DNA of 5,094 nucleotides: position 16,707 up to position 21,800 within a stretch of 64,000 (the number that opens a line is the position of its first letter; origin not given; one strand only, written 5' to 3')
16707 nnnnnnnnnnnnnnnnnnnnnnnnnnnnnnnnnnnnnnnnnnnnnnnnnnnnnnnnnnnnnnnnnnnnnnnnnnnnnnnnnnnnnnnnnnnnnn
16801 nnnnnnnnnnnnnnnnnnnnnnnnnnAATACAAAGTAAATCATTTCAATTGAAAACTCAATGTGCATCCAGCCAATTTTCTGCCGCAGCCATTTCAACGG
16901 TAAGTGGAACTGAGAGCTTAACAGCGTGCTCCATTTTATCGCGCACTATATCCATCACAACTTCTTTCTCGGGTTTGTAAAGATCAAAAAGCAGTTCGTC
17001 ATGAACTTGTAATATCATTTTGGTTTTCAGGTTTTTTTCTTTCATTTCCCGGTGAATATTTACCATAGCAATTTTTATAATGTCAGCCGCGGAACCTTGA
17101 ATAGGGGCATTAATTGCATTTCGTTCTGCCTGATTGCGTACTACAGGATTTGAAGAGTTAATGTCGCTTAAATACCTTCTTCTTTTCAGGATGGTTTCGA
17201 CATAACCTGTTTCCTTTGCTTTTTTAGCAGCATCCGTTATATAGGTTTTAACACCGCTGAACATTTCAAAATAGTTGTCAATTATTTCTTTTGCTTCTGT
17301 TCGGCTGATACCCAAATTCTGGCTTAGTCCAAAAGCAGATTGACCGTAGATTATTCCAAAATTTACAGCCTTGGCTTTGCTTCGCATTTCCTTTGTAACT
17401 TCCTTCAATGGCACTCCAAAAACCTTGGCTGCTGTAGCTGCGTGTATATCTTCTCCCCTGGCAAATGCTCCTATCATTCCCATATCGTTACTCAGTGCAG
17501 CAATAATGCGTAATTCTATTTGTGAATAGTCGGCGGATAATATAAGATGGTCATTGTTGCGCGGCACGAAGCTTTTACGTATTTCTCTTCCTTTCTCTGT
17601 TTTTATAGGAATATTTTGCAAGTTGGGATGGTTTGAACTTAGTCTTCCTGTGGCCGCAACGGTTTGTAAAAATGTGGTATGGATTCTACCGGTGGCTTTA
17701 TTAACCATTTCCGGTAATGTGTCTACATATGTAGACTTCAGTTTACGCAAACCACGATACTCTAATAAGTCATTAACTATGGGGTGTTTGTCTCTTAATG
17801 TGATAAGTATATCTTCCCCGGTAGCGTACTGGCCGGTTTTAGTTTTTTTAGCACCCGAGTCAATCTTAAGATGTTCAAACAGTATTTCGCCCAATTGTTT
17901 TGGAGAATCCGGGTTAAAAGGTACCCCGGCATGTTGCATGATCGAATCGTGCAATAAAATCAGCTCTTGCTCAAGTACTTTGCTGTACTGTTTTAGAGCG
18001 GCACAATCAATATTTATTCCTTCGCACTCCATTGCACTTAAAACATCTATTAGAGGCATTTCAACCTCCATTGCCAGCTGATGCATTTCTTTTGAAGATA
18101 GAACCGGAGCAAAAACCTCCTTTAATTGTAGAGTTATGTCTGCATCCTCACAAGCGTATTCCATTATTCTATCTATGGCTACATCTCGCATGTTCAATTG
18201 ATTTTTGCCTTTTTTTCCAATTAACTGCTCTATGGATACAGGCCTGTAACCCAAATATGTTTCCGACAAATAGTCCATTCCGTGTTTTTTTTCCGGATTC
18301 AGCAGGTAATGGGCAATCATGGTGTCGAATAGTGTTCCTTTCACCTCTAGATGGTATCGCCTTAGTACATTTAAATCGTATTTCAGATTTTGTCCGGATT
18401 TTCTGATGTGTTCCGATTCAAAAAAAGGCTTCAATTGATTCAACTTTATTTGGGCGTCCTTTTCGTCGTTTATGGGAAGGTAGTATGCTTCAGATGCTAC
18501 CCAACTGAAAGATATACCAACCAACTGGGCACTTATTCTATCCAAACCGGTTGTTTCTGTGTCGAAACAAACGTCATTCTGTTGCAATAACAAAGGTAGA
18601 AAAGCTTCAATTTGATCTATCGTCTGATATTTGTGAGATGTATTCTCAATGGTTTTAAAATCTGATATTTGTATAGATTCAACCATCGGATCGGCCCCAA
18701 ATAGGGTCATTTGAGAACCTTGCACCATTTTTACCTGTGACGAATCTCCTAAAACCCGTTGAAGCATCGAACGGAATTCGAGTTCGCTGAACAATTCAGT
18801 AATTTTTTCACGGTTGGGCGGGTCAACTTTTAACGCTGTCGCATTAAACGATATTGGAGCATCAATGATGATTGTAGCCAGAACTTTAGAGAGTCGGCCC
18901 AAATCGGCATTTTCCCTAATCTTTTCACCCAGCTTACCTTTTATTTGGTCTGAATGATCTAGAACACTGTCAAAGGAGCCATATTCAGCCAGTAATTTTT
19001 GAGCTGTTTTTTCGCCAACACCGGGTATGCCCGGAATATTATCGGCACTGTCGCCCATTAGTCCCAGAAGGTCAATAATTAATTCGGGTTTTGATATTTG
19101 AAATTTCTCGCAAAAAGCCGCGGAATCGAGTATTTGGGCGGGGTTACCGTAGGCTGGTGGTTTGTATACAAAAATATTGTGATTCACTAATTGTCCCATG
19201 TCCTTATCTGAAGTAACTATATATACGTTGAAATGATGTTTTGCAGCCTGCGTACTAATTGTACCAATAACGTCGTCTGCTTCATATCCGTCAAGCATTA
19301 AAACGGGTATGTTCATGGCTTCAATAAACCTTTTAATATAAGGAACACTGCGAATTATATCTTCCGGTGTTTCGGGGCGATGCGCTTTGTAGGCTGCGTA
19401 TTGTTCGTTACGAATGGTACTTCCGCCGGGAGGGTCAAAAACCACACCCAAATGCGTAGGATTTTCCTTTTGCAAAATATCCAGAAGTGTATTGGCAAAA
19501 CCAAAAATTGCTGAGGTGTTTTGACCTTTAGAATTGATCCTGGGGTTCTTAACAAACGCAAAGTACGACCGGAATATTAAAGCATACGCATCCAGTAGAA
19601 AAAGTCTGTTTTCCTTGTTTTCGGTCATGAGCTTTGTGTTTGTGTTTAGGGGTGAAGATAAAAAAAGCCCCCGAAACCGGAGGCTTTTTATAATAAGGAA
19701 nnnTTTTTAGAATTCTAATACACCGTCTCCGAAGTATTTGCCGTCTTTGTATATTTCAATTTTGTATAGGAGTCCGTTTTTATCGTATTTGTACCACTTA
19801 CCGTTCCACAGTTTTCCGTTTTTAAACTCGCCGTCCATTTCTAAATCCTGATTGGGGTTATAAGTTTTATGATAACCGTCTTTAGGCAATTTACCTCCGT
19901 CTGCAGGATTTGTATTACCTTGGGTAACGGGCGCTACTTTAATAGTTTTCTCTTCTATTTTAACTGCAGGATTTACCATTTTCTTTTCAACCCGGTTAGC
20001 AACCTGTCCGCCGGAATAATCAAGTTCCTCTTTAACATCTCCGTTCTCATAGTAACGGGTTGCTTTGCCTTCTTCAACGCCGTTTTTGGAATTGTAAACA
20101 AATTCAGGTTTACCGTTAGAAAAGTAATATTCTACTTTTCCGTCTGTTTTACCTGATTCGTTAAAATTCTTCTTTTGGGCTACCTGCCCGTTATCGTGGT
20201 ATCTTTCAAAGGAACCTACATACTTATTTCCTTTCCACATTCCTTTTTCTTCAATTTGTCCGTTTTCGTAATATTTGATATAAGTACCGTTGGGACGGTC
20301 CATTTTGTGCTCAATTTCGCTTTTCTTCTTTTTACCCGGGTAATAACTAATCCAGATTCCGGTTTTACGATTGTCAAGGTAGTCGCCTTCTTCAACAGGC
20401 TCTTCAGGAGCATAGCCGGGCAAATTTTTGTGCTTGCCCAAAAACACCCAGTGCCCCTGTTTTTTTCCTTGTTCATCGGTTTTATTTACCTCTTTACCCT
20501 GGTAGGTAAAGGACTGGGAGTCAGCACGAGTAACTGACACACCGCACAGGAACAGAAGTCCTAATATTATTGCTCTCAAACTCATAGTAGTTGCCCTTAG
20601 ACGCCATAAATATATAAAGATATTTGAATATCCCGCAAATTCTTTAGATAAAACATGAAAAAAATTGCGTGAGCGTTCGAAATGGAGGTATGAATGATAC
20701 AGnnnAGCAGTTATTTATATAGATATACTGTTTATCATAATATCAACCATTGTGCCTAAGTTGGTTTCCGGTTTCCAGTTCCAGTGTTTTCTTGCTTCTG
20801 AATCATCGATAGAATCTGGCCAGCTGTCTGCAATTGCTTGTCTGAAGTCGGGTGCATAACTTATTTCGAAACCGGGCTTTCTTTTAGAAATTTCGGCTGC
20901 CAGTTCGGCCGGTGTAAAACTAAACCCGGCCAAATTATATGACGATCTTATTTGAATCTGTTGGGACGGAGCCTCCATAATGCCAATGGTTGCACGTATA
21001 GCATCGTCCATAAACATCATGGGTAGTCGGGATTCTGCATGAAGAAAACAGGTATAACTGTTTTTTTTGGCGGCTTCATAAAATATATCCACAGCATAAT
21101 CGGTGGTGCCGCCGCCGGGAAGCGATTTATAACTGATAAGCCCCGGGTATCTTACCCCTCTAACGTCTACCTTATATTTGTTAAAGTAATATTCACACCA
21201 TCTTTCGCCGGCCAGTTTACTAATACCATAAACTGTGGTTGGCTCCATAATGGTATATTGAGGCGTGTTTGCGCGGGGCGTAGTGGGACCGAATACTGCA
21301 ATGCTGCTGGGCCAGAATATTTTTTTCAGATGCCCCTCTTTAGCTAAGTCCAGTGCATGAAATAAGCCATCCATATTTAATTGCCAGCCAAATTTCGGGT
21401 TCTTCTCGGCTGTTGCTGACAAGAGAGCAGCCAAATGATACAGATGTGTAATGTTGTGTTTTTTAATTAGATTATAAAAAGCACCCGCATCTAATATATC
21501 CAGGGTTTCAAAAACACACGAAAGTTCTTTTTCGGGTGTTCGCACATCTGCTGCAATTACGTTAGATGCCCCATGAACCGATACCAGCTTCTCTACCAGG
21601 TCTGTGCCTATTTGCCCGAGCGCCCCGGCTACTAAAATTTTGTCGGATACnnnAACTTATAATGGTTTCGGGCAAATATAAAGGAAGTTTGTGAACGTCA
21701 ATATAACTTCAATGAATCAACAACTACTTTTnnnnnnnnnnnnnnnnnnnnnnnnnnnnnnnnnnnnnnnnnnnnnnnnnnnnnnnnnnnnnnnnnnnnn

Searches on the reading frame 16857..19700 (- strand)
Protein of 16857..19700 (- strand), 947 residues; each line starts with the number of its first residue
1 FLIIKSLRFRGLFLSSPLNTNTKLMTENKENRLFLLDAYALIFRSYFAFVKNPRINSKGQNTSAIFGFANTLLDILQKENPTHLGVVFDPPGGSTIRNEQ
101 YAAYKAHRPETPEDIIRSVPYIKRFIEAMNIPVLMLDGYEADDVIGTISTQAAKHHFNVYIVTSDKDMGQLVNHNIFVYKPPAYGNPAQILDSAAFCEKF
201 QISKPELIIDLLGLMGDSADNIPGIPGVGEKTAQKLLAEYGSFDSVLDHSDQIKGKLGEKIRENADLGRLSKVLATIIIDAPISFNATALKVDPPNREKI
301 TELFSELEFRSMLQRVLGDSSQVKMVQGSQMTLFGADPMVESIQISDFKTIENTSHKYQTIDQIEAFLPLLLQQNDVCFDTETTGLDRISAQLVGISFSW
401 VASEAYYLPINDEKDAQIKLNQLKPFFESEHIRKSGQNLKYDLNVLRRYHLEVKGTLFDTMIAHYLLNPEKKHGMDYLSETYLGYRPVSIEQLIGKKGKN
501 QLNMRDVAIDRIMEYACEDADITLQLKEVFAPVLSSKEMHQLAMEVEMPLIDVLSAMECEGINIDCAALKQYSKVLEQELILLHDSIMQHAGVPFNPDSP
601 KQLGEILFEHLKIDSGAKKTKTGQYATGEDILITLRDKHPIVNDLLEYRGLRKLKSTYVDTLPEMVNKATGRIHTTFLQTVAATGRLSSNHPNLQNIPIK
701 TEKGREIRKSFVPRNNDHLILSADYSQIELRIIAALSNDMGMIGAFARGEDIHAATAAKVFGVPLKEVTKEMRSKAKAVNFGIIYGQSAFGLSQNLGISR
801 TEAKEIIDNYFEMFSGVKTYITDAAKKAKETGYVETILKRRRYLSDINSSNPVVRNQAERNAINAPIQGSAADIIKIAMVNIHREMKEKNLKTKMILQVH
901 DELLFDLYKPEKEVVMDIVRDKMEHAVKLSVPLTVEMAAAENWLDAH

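Call 78: search_protein_families(library=pfam, proteins=[window:16857-19700:-], max_evalue=0.0001)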
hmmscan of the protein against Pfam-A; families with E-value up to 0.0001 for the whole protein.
window:16857-19700:- (947 aa): 5 families
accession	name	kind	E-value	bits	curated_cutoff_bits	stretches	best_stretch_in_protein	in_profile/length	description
PF00476.26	DNA_pol_A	-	2.9e-162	540.4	34.3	1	567-944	2-380/381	DNA polymerase family A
PF02739.22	5_3_exonuc_N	-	4.2e-55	186.4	34.3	1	32-200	1-163/164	5'-3' exonuclease, N-terminal resolvase-like domain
PF01367.25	5_3_exonuc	-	9e-32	109.9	40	1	204-298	2-97/97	5'-3' exonuclease, C-terminal SAM fold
PF01612.26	DNA_pol_A_exo1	-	2.2e-30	106.2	23.6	1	358-533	4-171/173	3'-5' exonuclease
PF22619.2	DNA_polI_exo1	-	6e-10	39.5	27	1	396-503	16-121/140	DNA polymerase I, ribonuclease H-like domain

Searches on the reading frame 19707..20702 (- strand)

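Call 78: search_protein_families(library=pfam, proteins=[window:19707-20702:-], max_evalue=0.0001)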
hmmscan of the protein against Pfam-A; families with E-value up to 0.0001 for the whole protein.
window:19707-20702:- (331 aa): 1 family
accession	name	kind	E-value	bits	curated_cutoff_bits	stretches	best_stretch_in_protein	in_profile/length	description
PF07661.19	MORN_2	-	9.8e-15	53.4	29.6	0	138-157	2-21/22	MORN repeat variant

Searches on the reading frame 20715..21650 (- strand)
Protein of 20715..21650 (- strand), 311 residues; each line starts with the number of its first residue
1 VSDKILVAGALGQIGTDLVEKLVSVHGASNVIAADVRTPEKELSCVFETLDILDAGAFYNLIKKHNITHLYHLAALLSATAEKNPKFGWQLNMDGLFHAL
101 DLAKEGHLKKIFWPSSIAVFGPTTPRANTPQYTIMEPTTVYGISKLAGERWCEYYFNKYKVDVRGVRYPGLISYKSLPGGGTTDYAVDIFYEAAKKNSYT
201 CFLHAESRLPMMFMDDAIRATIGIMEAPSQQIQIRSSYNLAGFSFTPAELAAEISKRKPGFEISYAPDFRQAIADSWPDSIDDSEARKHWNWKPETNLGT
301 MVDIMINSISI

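Call 78: search_protein_families(library=pfam, proteins=[window:20715-21650:-], max_evalue=0.0001)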
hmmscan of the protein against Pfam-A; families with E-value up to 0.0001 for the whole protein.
window:20715-21650:- (311 aa): 6 families
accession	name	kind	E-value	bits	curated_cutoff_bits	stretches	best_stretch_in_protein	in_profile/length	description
PF01370.27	Epimerase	-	3.7e-26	92.5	20.9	1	5-233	1-233/240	NAD dependent epimerase/dehydratase family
PF16363.11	GDP_Man_Dehyd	-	7.5e-17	62.2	27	1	6-163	1-175/332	GDP-mannose 4,6 dehydratase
PF04321.23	RmlD_sub_bind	-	1.7e-11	44.2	27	1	4-159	2-143/287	RmlD substrate binding domain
PF07993.18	NAD_binding_4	-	5.7e-10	39.2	20.1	1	65-220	87-257/258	Male sterility protein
PF01073.25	3Beta_HSD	-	1.6e-05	24.5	22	1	6-123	1-123/280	3-beta hydroxysteroid dehydrogenase/isomerase family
PF02719.21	Polysacc_synt_2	-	5.3e-05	23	20.2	0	5-155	1-152/293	Polysaccharide biosynthesis protein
